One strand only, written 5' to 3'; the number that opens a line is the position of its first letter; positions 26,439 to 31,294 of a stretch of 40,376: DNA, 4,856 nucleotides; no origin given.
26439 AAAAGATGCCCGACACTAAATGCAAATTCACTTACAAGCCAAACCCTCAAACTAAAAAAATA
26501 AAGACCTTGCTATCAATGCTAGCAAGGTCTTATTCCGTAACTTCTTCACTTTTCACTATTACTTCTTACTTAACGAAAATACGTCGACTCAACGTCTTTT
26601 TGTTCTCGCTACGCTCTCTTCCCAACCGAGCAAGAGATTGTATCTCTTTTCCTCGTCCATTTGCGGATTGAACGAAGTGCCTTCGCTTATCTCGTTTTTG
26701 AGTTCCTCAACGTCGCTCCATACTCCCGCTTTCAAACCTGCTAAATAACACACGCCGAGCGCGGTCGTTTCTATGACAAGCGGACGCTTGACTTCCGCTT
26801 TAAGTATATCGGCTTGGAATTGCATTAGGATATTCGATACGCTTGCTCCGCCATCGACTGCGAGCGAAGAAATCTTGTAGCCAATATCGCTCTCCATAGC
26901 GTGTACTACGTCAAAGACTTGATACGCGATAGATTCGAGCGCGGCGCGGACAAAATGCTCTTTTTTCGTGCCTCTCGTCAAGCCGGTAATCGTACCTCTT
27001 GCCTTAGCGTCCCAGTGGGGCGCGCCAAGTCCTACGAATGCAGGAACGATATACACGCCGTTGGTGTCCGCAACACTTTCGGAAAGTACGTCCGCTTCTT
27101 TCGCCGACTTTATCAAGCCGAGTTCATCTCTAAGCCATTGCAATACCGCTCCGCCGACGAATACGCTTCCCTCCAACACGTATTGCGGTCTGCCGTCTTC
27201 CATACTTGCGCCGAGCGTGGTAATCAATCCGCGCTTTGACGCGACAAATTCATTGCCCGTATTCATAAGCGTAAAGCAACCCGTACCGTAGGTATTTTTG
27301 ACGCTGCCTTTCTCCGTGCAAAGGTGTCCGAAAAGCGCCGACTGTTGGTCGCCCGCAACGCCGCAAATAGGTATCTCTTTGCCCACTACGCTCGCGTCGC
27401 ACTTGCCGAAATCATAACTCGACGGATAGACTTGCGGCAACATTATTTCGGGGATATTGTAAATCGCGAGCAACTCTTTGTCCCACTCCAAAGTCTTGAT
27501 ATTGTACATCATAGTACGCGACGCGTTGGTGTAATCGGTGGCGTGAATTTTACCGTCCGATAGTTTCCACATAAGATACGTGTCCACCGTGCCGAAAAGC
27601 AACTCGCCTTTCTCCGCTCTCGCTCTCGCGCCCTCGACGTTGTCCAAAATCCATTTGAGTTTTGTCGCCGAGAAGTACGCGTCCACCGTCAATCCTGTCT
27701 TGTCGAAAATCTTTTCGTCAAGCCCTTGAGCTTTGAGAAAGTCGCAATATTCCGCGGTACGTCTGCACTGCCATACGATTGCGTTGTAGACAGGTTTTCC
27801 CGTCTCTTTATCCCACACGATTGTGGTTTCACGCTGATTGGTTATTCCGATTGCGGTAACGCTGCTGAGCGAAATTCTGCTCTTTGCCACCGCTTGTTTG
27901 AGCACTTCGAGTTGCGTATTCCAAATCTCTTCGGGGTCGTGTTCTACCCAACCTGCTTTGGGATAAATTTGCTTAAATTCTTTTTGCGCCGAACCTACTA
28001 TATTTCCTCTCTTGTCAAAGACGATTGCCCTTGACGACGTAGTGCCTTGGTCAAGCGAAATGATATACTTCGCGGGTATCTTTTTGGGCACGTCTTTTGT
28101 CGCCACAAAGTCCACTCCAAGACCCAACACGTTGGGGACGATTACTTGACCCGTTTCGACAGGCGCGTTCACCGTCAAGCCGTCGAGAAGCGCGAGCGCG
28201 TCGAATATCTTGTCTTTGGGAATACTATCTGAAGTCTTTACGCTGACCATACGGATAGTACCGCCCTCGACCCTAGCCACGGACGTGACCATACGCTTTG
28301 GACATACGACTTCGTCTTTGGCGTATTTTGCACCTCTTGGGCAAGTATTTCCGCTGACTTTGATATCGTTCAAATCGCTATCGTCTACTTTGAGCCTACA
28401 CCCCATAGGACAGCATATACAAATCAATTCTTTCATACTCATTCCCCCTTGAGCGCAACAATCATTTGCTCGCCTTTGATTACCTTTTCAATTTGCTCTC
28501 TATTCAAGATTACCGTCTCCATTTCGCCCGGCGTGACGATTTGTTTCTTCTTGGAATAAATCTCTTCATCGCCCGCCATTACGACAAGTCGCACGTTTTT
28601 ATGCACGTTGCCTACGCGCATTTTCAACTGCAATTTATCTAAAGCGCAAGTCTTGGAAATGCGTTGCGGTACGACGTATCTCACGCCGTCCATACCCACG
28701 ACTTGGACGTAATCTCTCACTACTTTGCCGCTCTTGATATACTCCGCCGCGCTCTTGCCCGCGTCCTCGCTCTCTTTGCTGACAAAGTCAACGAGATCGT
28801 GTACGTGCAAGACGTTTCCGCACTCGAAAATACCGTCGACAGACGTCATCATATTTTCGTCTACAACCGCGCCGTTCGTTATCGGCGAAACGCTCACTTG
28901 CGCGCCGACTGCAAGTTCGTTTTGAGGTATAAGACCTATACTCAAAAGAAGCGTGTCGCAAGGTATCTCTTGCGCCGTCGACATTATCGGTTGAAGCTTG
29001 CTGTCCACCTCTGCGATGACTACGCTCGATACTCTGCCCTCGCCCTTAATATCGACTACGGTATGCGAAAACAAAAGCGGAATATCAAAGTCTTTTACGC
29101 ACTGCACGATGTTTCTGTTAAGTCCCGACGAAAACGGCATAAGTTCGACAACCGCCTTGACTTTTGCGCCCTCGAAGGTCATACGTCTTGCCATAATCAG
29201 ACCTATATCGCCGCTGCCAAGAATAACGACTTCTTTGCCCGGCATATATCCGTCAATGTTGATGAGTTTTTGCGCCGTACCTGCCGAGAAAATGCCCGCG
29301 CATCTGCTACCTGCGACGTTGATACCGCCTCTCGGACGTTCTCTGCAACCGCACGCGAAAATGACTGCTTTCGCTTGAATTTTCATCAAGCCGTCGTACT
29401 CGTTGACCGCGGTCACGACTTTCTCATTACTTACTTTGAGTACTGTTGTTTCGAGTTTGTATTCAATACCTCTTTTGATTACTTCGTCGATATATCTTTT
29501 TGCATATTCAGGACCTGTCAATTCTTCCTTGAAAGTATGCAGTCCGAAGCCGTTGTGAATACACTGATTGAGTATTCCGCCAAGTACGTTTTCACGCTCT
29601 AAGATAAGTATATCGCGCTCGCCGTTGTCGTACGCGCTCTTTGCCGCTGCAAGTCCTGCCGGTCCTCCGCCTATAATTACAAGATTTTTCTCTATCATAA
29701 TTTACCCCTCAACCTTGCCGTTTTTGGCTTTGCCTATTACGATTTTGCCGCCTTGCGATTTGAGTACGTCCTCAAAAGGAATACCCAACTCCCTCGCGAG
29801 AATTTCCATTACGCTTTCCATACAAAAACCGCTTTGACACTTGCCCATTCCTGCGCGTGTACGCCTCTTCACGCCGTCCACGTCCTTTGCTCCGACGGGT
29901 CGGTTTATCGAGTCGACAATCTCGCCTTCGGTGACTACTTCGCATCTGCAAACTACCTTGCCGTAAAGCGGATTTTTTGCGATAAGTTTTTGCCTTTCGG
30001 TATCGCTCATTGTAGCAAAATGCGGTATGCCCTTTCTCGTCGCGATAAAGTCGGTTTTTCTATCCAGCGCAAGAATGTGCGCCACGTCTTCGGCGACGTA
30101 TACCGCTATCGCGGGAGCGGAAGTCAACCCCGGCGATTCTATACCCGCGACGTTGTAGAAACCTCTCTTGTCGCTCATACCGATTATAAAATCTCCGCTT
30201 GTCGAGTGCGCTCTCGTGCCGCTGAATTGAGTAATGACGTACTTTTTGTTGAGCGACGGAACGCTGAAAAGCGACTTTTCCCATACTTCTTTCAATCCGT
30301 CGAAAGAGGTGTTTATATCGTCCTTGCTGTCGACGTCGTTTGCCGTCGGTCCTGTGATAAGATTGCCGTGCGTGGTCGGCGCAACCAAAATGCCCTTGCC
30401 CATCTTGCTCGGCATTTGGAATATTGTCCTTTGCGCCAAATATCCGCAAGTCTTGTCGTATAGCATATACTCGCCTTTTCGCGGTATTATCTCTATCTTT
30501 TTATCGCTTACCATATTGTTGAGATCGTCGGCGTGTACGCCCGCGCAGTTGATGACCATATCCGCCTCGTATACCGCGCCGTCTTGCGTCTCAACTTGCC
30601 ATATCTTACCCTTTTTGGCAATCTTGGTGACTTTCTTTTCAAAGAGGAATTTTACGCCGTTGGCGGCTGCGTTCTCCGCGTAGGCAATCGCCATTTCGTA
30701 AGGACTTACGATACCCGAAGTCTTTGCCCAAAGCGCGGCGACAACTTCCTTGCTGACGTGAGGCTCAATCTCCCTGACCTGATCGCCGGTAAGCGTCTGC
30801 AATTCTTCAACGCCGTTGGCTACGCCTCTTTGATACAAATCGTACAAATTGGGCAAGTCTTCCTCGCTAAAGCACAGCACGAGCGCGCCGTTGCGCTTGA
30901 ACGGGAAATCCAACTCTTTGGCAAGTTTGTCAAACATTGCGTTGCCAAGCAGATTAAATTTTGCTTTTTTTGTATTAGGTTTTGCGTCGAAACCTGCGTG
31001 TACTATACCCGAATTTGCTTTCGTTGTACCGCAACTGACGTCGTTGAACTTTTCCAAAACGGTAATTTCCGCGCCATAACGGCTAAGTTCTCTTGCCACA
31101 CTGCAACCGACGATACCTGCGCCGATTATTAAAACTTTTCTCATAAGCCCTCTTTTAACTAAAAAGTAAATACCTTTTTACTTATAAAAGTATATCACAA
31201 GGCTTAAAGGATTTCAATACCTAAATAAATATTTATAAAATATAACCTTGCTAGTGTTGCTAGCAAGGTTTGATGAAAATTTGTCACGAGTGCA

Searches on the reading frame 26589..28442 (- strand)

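Call 6: search_protein_families(library=pfam, proteins=[window:26589-28442:-])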
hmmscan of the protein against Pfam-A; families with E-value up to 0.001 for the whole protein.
window:26589-28442:- (617 aa): 3 families
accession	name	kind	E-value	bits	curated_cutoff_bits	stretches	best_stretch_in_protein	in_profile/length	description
PF00370.27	FGGY_N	-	1.5e-86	290.4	28.8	1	126-372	1-245/245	FGGY family of carbohydrate kinases, N-terminal domain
PF02782.22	FGGY_C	-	5.9e-44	150.7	27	1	382-570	2-196/198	FGGY family of carbohydrate kinases, C-terminal domain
PF07892.16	DUF1667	-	5.2e-30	103.7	27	1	35-116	1-82/82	Protein of unknown function (DUF1667)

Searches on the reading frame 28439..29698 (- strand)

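Call 6: search_protein_families(library=pfam, proteins=[window:28439-29698:-])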
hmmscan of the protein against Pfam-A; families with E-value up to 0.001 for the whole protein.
window:28439-29698:- (419 aa): 9 families
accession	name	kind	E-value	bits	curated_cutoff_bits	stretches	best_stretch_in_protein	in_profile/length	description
PF07992.20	Pyr_redox_2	-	6.8e-30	104.9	26.1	1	5-297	2-277/291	Pyridine nucleotide-disulphide oxidoreductase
PF13738.12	Pyr_redox_3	-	2.6e-13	50.3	30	2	7-39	1-33/305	Pyridine nucleotide-disulphide oxidoreductase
PF12831.13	FAD_oxidored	-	3.4e-09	37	27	1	6-43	2-38/416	FAD dependent oxidoreductase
PF03486.20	HI0933_like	-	4.6e-09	36.5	50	1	5-40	2-36/244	HI0933-like protein Rossmann domain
PF00070.33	Pyr_redox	-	4.2e-08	34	22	0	157-229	2-80/82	Pyridine nucleotide-disulphide oxidoreductase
PF00890.30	FAD_binding_2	-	6.5e-08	32.6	20.4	1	6-41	2-36/414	FAD binding domain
PF13450.12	NAD_binding_8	-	2.9e-06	27.9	21.9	1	8-45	1-37/68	NAD(P)-binding Rossmann-like domain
PF01946.23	Thi4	-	6.2e-05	22.8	26.2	0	2-41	16-55/235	Thi4 family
PF01266.30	DAO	-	7.3e-05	22.9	27.9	0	6-40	2-35/353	FAD dependent oxidoreductase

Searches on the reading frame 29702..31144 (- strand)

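Call 6: search_protein_families(library=pfam, proteins=[window:29702-31144:-])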
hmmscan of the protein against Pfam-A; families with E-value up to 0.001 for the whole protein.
window:29702-31144:- (480 aa): 11 families
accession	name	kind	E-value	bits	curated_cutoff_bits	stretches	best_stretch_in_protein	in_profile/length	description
PF01266.30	DAO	-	4.5e-76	257.1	27.9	1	3-352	1-352/353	FAD dependent oxidoreductase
PF04324.20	Fer2_BFD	-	3.1e-14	53.5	26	1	397-451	1-50/50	BFD-like [2Fe-2S] binding domain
PF07992.20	Pyr_redox_2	-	5.4e-14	52.7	26.1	2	149-219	183-251/291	Pyridine nucleotide-disulphide oxidoreductase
PF00070.33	Pyr_redox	-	2.1e-08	35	22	1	3-33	1-31/82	Pyridine nucleotide-disulphide oxidoreductase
PF13450.12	NAD_binding_8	-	1.8e-06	28.6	21.9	1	6-41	1-37/68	NAD(P)-binding Rossmann-like domain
PF13738.12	Pyr_redox_3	-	6.5e-06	26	30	0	150-203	82-134/305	Pyridine nucleotide-disulphide oxidoreductase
PF04820.20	Trp_halogenase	-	1.8e-05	24.3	21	0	157-205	166-215/458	Tryptophan halogenase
PF01494.25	FAD_binding_3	-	2.7e-05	24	22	1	3-37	3-37/349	FAD binding domain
PF00890.30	FAD_binding_2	-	0.00011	21.9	20.4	1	4-199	2-174/414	FAD binding domain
PF01262.27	AlaDh_PNT_C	-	0.00029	20.8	23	0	3-34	30-61/214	Alanine dehydrogenase/PNT, C-terminal domain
PF03486.20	HI0933_like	-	0.00068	19.6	50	0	3-36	2-35/244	HI0933-like protein Rossmann domain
